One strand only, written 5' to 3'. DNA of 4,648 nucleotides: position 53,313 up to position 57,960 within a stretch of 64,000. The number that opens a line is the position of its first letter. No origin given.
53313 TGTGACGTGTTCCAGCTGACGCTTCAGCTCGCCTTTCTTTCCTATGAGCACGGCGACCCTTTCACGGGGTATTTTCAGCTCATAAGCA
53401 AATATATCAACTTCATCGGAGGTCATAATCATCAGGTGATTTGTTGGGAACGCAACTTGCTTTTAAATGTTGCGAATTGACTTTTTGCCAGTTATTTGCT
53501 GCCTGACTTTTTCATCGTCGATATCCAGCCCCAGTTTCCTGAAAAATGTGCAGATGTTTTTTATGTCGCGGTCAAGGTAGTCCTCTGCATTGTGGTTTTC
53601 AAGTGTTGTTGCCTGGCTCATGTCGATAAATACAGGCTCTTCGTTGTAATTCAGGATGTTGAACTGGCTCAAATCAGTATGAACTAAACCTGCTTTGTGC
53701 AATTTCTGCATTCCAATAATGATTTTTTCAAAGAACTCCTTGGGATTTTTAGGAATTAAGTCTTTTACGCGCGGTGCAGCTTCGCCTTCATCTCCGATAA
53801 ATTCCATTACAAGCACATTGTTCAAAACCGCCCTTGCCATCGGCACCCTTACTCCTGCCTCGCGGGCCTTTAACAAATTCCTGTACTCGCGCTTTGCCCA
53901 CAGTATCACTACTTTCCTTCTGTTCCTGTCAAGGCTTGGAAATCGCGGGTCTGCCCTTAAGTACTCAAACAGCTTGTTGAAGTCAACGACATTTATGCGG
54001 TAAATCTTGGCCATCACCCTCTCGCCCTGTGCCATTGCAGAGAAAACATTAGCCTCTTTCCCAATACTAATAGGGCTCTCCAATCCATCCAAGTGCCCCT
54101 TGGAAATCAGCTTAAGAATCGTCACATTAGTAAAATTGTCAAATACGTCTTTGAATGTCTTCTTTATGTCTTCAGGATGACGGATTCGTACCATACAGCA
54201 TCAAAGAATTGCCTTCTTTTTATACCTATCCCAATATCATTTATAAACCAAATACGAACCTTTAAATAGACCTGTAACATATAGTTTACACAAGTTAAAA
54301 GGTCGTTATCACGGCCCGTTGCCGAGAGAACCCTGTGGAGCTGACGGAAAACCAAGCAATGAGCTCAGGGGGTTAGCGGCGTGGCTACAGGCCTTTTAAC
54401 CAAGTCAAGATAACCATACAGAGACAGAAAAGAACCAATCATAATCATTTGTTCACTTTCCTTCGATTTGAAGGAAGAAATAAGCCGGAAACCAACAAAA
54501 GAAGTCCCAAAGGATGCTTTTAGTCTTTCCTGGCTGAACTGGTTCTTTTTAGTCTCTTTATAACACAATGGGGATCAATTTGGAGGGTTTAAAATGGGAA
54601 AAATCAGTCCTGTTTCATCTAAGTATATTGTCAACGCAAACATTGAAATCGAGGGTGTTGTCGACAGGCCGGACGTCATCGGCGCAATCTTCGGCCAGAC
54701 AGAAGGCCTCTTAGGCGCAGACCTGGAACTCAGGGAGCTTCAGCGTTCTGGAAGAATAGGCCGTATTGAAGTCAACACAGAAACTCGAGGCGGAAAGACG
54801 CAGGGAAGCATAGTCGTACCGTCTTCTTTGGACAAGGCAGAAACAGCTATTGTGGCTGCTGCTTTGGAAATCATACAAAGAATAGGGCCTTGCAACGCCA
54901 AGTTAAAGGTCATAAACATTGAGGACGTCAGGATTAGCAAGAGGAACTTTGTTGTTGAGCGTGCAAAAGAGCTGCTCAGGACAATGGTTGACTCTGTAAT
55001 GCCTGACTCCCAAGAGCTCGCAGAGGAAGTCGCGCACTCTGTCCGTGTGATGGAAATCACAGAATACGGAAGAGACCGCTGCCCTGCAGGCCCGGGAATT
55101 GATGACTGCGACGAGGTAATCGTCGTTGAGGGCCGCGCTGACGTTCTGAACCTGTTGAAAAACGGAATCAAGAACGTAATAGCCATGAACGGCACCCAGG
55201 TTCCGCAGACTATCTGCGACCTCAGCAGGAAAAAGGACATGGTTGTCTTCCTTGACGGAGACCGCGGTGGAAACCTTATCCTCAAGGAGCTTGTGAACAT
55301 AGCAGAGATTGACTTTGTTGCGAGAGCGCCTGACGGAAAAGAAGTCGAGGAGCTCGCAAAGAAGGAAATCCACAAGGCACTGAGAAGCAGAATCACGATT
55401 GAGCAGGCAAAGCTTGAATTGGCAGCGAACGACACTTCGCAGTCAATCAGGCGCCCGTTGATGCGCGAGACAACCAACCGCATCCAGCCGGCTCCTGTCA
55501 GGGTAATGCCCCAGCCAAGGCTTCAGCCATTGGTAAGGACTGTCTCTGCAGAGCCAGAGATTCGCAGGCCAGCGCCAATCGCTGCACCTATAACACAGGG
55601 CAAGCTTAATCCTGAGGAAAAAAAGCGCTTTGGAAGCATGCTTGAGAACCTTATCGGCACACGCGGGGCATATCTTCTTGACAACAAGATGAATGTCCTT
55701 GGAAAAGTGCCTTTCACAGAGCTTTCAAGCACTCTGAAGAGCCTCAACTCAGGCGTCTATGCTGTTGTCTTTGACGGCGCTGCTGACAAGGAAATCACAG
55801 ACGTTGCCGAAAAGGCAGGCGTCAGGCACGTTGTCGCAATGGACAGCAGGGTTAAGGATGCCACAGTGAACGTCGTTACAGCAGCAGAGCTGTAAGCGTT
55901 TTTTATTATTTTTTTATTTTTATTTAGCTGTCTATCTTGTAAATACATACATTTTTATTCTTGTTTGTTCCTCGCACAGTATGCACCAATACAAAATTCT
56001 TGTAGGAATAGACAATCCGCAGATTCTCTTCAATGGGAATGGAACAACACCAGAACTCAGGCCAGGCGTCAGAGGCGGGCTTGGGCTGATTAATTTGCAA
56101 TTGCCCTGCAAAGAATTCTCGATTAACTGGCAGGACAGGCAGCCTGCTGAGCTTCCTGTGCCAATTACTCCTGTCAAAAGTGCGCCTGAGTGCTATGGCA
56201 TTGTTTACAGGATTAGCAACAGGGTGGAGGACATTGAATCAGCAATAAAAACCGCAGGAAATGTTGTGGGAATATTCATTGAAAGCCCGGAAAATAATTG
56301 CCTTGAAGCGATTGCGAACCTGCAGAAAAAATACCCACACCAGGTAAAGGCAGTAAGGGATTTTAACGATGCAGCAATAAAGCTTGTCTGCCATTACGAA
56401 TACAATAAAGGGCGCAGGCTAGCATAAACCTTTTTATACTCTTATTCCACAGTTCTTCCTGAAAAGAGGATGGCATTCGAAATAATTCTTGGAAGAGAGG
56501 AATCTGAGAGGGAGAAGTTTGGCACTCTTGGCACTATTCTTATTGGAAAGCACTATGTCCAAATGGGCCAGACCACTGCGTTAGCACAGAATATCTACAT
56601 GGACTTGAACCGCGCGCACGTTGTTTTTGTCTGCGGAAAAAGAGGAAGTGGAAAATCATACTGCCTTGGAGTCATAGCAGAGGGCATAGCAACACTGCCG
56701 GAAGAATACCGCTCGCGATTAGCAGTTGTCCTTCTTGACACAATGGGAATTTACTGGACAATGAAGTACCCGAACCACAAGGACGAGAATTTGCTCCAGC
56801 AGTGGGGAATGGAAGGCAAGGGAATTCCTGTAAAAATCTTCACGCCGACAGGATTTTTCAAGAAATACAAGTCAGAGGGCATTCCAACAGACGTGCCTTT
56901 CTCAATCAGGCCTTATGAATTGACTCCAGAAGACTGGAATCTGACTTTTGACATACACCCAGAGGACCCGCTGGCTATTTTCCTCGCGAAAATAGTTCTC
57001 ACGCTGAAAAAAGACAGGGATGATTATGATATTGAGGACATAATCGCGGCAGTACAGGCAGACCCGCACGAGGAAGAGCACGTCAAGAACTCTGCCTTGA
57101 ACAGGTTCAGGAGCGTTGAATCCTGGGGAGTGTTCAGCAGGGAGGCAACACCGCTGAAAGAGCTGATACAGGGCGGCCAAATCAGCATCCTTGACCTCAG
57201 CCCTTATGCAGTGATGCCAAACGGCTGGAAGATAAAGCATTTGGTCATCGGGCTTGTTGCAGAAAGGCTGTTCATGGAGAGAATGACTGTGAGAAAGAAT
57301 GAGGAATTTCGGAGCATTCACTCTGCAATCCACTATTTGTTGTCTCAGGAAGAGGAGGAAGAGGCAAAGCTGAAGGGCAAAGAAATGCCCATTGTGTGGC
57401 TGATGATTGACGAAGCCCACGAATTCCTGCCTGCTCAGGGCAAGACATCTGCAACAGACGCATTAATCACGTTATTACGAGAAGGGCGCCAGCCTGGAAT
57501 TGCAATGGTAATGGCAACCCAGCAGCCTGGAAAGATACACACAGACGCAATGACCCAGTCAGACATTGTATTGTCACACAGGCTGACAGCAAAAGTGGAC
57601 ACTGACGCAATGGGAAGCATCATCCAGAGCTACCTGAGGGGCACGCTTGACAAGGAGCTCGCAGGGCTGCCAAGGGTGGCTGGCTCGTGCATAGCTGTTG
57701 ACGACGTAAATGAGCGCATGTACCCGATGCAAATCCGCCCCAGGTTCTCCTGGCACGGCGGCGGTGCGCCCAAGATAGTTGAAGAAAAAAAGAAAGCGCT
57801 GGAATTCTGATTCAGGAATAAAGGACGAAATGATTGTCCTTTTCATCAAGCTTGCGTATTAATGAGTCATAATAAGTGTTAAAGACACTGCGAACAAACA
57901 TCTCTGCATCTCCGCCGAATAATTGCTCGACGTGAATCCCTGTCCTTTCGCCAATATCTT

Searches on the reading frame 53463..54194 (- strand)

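Call 11: search_protein_families(library=pfam, proteins=[window:53463-54194:-], max_evalue=0.001)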
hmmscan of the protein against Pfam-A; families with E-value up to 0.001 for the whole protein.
window:53463-54194:- (243 aa): 2 families
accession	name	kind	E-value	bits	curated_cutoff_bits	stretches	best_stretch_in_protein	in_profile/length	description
PF01163.29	RIO1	-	1e-52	178.9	22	1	49-224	1-180/187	RIO domain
PF00069.31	Pkinase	-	0.0002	21.3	31.7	1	127-202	74-152/263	Protein kinase domain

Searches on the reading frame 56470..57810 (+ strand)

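Call 11: search_protein_families(library=pfam, proteins=[window:56470-57810:+], max_evalue=0.001)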
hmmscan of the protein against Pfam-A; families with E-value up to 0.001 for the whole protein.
window:56470-57810:+ (446 aa): 2 families
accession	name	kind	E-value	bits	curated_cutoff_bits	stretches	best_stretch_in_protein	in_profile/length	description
PF01935.23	DUF87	-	2.5e-11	44.5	23.2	1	40-245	12-203/220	Helicase HerA, central domain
PF05707.18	Zot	-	0.00022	21.2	20.3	0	309-370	83-145/197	Zonular occludens toxin (Zot)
